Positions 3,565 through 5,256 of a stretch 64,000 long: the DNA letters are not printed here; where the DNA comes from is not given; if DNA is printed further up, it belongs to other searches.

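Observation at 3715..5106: Delta-tubulin plus a CKK-domain (CAMSAP/patronin) protein together with fungal-type genes: lineage inference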

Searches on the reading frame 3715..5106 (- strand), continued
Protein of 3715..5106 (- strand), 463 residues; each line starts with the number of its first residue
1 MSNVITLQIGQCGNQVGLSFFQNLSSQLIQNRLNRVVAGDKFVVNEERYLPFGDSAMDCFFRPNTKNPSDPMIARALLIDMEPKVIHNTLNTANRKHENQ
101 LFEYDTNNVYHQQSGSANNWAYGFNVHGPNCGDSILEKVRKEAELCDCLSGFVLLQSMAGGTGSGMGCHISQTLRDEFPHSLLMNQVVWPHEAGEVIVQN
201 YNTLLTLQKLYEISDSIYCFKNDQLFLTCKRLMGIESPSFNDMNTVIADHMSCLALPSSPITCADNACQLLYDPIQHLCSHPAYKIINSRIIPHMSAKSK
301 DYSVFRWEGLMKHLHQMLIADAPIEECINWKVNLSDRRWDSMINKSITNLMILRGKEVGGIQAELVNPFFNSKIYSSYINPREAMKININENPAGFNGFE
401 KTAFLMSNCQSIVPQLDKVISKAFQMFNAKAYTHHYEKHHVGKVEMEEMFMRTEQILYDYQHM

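Call 15: find_encoding_contigs(protein=P0001, flank=10000, max_places=3)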
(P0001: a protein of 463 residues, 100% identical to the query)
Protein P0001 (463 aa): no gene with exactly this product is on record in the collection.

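Call 47: search_protein_families(library=ncbifam, proteins=[window:3715-5106:-], max_evalue=0.001)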
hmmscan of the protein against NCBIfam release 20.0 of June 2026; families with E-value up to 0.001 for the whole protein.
window:3715-5106:- (463 aa): 0 families

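Call 48: search_protein_representatives(protein=window:3715-5106:-)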
Query: 463 residues. Proteins with E-value up to 0.001 (for the whole library): 5751; up to 1e-10: 2610; up to 1e-30: 432. The best 150 are listed.
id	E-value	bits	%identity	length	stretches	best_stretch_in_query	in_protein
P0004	3.3e-177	606.4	63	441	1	2-462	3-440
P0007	5.3e-109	381.6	47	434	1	1-461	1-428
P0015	3.4e-104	365.7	42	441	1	3-462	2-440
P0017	5.3e-103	361.8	43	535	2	2-261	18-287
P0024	2.0e-102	359.9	42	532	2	3-343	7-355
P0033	9.9e-101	354.3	45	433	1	5-461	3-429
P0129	4.9e-94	332.2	43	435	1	5-461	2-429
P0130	1.4e-93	330.7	42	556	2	4-334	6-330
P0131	2.1e-91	323.6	43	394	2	79-337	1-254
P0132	3.6e-91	322.8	41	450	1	4-462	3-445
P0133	2.3e-90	320.1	42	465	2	3-258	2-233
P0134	1.1e-89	317.8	38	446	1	3-461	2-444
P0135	1.3e-89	317.6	39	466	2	3-258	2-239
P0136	1.3e-88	314.4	39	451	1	2-461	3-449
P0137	2.2e-88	313.6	42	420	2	71-462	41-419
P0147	1.0e-79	285.0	40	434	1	3-461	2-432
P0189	1.6e-68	248.2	33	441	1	4-462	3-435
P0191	2.6e-68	247.4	34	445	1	4-462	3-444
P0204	3.4e-65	237.2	35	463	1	3-461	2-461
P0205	3.5e-65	237.1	34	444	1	4-461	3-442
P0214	5.4e-63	229.9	36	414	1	72-462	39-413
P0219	1.2e-61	225.5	33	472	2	3-318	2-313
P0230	3.5e-60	220.7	34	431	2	70-463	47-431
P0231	3.8e-60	220.5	37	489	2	2-318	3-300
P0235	2.2e-59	218.0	34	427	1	5-462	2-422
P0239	8.4e-59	216.1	36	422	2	5-316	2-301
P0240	9.6e-59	215.9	37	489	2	51-336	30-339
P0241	1.0e-58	215.8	33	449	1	5-461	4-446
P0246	9.1e-58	212.7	30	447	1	3-462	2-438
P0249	1.1e-56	209.1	32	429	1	1-462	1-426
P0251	3.2e-56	207.6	33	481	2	2-347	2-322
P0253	7.0e-56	206.5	33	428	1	2-461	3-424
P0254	7.1e-56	206.4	32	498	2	2-332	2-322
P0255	9.9e-56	206.0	33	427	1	3-461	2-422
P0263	8.4e-55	202.9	34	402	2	74-461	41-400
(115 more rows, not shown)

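Call 51: list_cluster_members(proteins=[P0205, P0241, P0253, P0147, P0255, P0191, P0204, P0235, P0246, P0249])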
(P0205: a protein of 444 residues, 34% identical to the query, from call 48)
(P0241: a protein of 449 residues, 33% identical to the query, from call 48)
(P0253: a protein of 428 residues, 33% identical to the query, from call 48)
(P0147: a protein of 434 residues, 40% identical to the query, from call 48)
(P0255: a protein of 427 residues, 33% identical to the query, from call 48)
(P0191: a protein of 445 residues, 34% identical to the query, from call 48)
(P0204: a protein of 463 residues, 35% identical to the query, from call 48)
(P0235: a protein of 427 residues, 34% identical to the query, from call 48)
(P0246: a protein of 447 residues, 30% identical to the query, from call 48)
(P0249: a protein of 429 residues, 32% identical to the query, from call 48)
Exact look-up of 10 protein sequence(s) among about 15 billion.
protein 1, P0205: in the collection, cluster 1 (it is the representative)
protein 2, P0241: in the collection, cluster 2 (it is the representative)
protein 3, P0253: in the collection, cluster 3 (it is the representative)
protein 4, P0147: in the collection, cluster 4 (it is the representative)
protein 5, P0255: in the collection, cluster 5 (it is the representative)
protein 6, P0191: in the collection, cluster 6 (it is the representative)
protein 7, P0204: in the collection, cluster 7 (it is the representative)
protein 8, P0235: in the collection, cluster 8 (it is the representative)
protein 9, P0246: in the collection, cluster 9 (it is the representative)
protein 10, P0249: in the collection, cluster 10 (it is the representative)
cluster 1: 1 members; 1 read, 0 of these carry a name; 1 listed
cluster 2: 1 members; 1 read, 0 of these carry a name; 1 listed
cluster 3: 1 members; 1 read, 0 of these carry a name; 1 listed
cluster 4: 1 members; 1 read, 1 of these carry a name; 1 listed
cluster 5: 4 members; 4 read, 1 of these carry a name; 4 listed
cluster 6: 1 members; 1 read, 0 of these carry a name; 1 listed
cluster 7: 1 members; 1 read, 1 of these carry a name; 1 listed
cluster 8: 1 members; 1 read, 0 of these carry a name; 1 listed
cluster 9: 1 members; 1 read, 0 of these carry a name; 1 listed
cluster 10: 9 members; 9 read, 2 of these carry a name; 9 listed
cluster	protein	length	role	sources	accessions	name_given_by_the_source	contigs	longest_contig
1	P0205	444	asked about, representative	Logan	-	-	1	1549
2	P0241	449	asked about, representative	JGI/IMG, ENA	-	-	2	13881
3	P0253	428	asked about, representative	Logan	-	-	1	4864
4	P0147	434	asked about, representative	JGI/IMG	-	tubulin delta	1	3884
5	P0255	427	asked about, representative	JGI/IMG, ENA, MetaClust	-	\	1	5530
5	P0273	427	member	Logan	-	-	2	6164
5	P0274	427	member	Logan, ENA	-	-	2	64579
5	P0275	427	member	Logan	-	-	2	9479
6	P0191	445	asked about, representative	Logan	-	-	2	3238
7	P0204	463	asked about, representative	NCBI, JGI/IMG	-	tubulin delta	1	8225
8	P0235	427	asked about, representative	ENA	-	-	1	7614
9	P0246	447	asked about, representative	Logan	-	-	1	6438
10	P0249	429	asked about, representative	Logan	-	-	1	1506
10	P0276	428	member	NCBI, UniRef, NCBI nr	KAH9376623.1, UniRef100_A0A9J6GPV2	hypothetical protein HPB48_005834 [Haemaphysalis longicornis] | Tubulin delta chain n=1 Tax=Haemaphysalis longicornis TaxID=44386 RepID=A0A9J6GPV2_HAELO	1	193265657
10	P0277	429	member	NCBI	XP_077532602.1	tubulin delta chain-like [Haemaphysalis longicornis]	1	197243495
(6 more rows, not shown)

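Call 79: predict_structure(alignment_id=A1)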
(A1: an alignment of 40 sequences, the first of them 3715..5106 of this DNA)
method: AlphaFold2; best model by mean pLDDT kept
length: 463 residues; sequences in the alignment: 40
mean_pLDDT: 93.5   pTM: 0.92
mean pLDDT of the five models: 93.5, 93.0, 92.2, 91.6, 90.4
residues with pLDDT >= 90: 381; 70-90: 76; 50-70: 6; < 50: 0
segments of 3 or more residues with pLDDT < 50: none
pLDDT, mean of each block of 10 residues (from residue 1): 93 96 95 83 85 90 90 97 94 88 97 85 95 97 96 93 91 98 96 72 95 98 95 95 97 96 90 97 96 91 92 98 94 96 97 95 97 96 97 92 98 93 93 93 95 96 94
secondary structure, 60 per line:
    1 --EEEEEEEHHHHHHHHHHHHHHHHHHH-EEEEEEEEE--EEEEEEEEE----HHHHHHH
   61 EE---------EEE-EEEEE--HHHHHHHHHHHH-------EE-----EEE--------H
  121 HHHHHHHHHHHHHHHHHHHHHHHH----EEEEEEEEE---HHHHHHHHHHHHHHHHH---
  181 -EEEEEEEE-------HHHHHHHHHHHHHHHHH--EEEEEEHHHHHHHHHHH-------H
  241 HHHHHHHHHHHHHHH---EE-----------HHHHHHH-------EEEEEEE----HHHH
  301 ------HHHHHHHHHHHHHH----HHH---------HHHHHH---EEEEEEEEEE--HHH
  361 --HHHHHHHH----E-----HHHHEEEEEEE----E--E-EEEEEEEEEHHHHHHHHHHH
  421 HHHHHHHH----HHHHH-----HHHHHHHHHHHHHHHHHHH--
elements in order: E3-9 H10-28 E30-38 E41-49 H54-60 E72-74 E76-80 H83-94 E109-111 H120-144 E149-157 H161-177 E182-189 H197-213 E216-221 H222-232 H240-255 H272-278 E286-292 H297-300 H307-320 H337-342 E346-355 H363-370 H381-384 E385-391 E401-409 H410-428 H433-437 H443-461

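Call 82: fold_search(model_id=the predicted structure, library=pdb)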
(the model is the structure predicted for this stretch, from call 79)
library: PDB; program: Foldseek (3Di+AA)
matches with E <= 10: 1443; with E <= 0.001: 1135
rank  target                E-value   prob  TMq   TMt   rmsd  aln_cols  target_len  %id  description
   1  4o4i_B                2.9e-32  1.00  0.78  0.84   5.2       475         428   24  Tubulin-Laulimalide-Epothilone A complex (released 2014-03-12)
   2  6wvl_B                4.8e-32  1.00  0.78  0.84   5.0       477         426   25  Low curvature lateral interaction within a 13-protofilament, Taxol stabilized microtubule (released 2020-05-20)
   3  9eok_B                6.0e-32  1.00  0.78  0.84   4.9       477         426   26  Minus end of the vertebrate gamma-tubulin ring complex-capped microtubule (released 2024-11-06)
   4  9e78_FL               6.3e-32  1.00  0.78  0.84   5.2       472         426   26  48-nm repeat of the Leishmania tarentolae doublet microtubule (released 2025-03-12)
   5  7ung_BJ               6.7e-32  1.00  0.78  0.84   5.1       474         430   25  48-nm repeat of the human respiratory doublet microtubule (released 2022-10-05)
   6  9n9g_b                1.4e-31  1.00  0.76  0.81   5.1       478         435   24  Cryo-EM structure of the human Hec1-Nuf2 dimer bound to the paclitaxel-stabilized microtubule (released 2026-02-04)
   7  9e78_RK               1.7e-31  1.00  0.78  0.84   5.2       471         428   26  48-nm repeat of the Leishmania tarentolae doublet microtubule (released 2025-03-12)
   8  9wdb_b                1.8e-31  1.00  0.78  0.85   4.7       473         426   25  Paclitaxel/GMPCPP-stabilized human alpha1A/beta3 S239C microtubule (released 2026-04-01)
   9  3jak_B                3.0e-31  1.00  0.79  0.85   4.6       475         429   24  Cryo-EM structure of GTPgammaS-microtubule co-polymerized with EB3 (merged dataset with and without kinesin bound) (released 2015-08-12)
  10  8iyj_AD               3.1e-31  1.00  0.79  0.84   5.1       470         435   25  Cryo-EM structure of the 48-nm repeat doublet microtubule from mouse sperm (released 2023-07-05)
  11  5mf4_B                3.3e-31  1.00  0.78  0.84   4.9       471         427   25  Tubulin-Dictyostatin complex (released 2017-09-20)
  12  6u0h_B                3.3e-31  1.00  0.78  0.84   5.1       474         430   25  Tubulin lattice of the ciliary doublet microtubule from Tetrahymena thermophila (released 2019-09-25)
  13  9g0p_A                3.7e-31  1.00  0.78  0.84   5.2       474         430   26  Xenopus laevis undecorated microtubule - 14 protofilament, 3-start helix (released 2025-01-15)
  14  8otz_AL               4.1e-31  1.00  0.79  0.84   5.1       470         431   25  48-nm repeat of the native axonemal doublet microtubule from bovine sperm (released 2023-11-22)
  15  7ung_KD               4.3e-31  1.00  0.78  0.83   5.1       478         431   26  48-nm repeat of the human respiratory doublet microtubule (released 2022-10-05)
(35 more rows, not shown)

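Call 84: list_cluster_members(proteins=[P0231, P0251, P0254, P0230, P0263, P0240, P0219, P0239, P0214, P0189])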
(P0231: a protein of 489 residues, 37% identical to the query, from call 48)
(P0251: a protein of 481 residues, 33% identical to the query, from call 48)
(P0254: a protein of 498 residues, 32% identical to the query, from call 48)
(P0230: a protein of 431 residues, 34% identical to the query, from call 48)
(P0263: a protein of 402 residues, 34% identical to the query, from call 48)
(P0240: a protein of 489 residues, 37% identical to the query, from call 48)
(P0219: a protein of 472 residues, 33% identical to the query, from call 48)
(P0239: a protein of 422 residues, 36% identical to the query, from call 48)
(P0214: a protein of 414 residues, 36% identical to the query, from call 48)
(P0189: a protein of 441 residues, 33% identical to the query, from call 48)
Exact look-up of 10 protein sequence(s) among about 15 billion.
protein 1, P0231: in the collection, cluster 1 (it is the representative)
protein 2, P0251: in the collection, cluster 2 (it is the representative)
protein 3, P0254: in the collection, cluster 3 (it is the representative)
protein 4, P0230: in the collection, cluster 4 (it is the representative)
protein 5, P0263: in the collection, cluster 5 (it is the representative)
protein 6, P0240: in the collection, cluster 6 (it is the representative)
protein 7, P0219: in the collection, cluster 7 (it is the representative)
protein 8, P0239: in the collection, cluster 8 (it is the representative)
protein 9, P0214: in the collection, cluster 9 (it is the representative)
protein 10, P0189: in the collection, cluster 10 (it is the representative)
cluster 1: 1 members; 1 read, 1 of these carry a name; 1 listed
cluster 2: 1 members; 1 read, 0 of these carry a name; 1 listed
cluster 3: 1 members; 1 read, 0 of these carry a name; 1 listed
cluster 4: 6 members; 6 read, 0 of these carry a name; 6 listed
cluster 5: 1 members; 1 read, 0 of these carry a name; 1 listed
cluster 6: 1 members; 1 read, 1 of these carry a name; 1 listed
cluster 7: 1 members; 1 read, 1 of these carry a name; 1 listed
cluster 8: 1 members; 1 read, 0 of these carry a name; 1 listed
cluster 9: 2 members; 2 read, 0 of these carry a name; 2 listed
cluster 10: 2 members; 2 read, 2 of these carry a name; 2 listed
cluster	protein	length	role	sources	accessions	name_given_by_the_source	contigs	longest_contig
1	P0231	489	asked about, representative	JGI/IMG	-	tubulin delta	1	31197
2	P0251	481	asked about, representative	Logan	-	-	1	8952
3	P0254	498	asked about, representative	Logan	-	-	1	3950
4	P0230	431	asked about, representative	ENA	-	-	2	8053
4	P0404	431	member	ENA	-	-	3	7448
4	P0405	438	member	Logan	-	-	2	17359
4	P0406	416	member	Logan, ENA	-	-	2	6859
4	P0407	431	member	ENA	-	-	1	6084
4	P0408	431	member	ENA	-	-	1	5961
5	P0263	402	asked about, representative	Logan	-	-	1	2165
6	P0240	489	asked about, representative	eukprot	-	g4194.t1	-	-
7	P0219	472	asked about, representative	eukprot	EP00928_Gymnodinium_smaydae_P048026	TRINITY_DN32074_c0_g1_i1.p1 TRINITY_DN32074_c0_g1~~TRINITY_DN32074_c0_g1_i1.p1 ORF ...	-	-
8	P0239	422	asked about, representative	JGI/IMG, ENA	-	-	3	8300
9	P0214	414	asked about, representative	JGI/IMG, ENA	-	-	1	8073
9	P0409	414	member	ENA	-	-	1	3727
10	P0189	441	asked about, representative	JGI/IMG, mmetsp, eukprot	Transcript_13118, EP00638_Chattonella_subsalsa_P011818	Transcript_13118/g.17159 ORF Transcript_13118/g.17159 Transcript_13118/m.17159 ... | CAMPEP_0117806932 /NCGR_PEP_ID=MMETSP0948-20121206/18939_1 /TAXON_ID=44440 ...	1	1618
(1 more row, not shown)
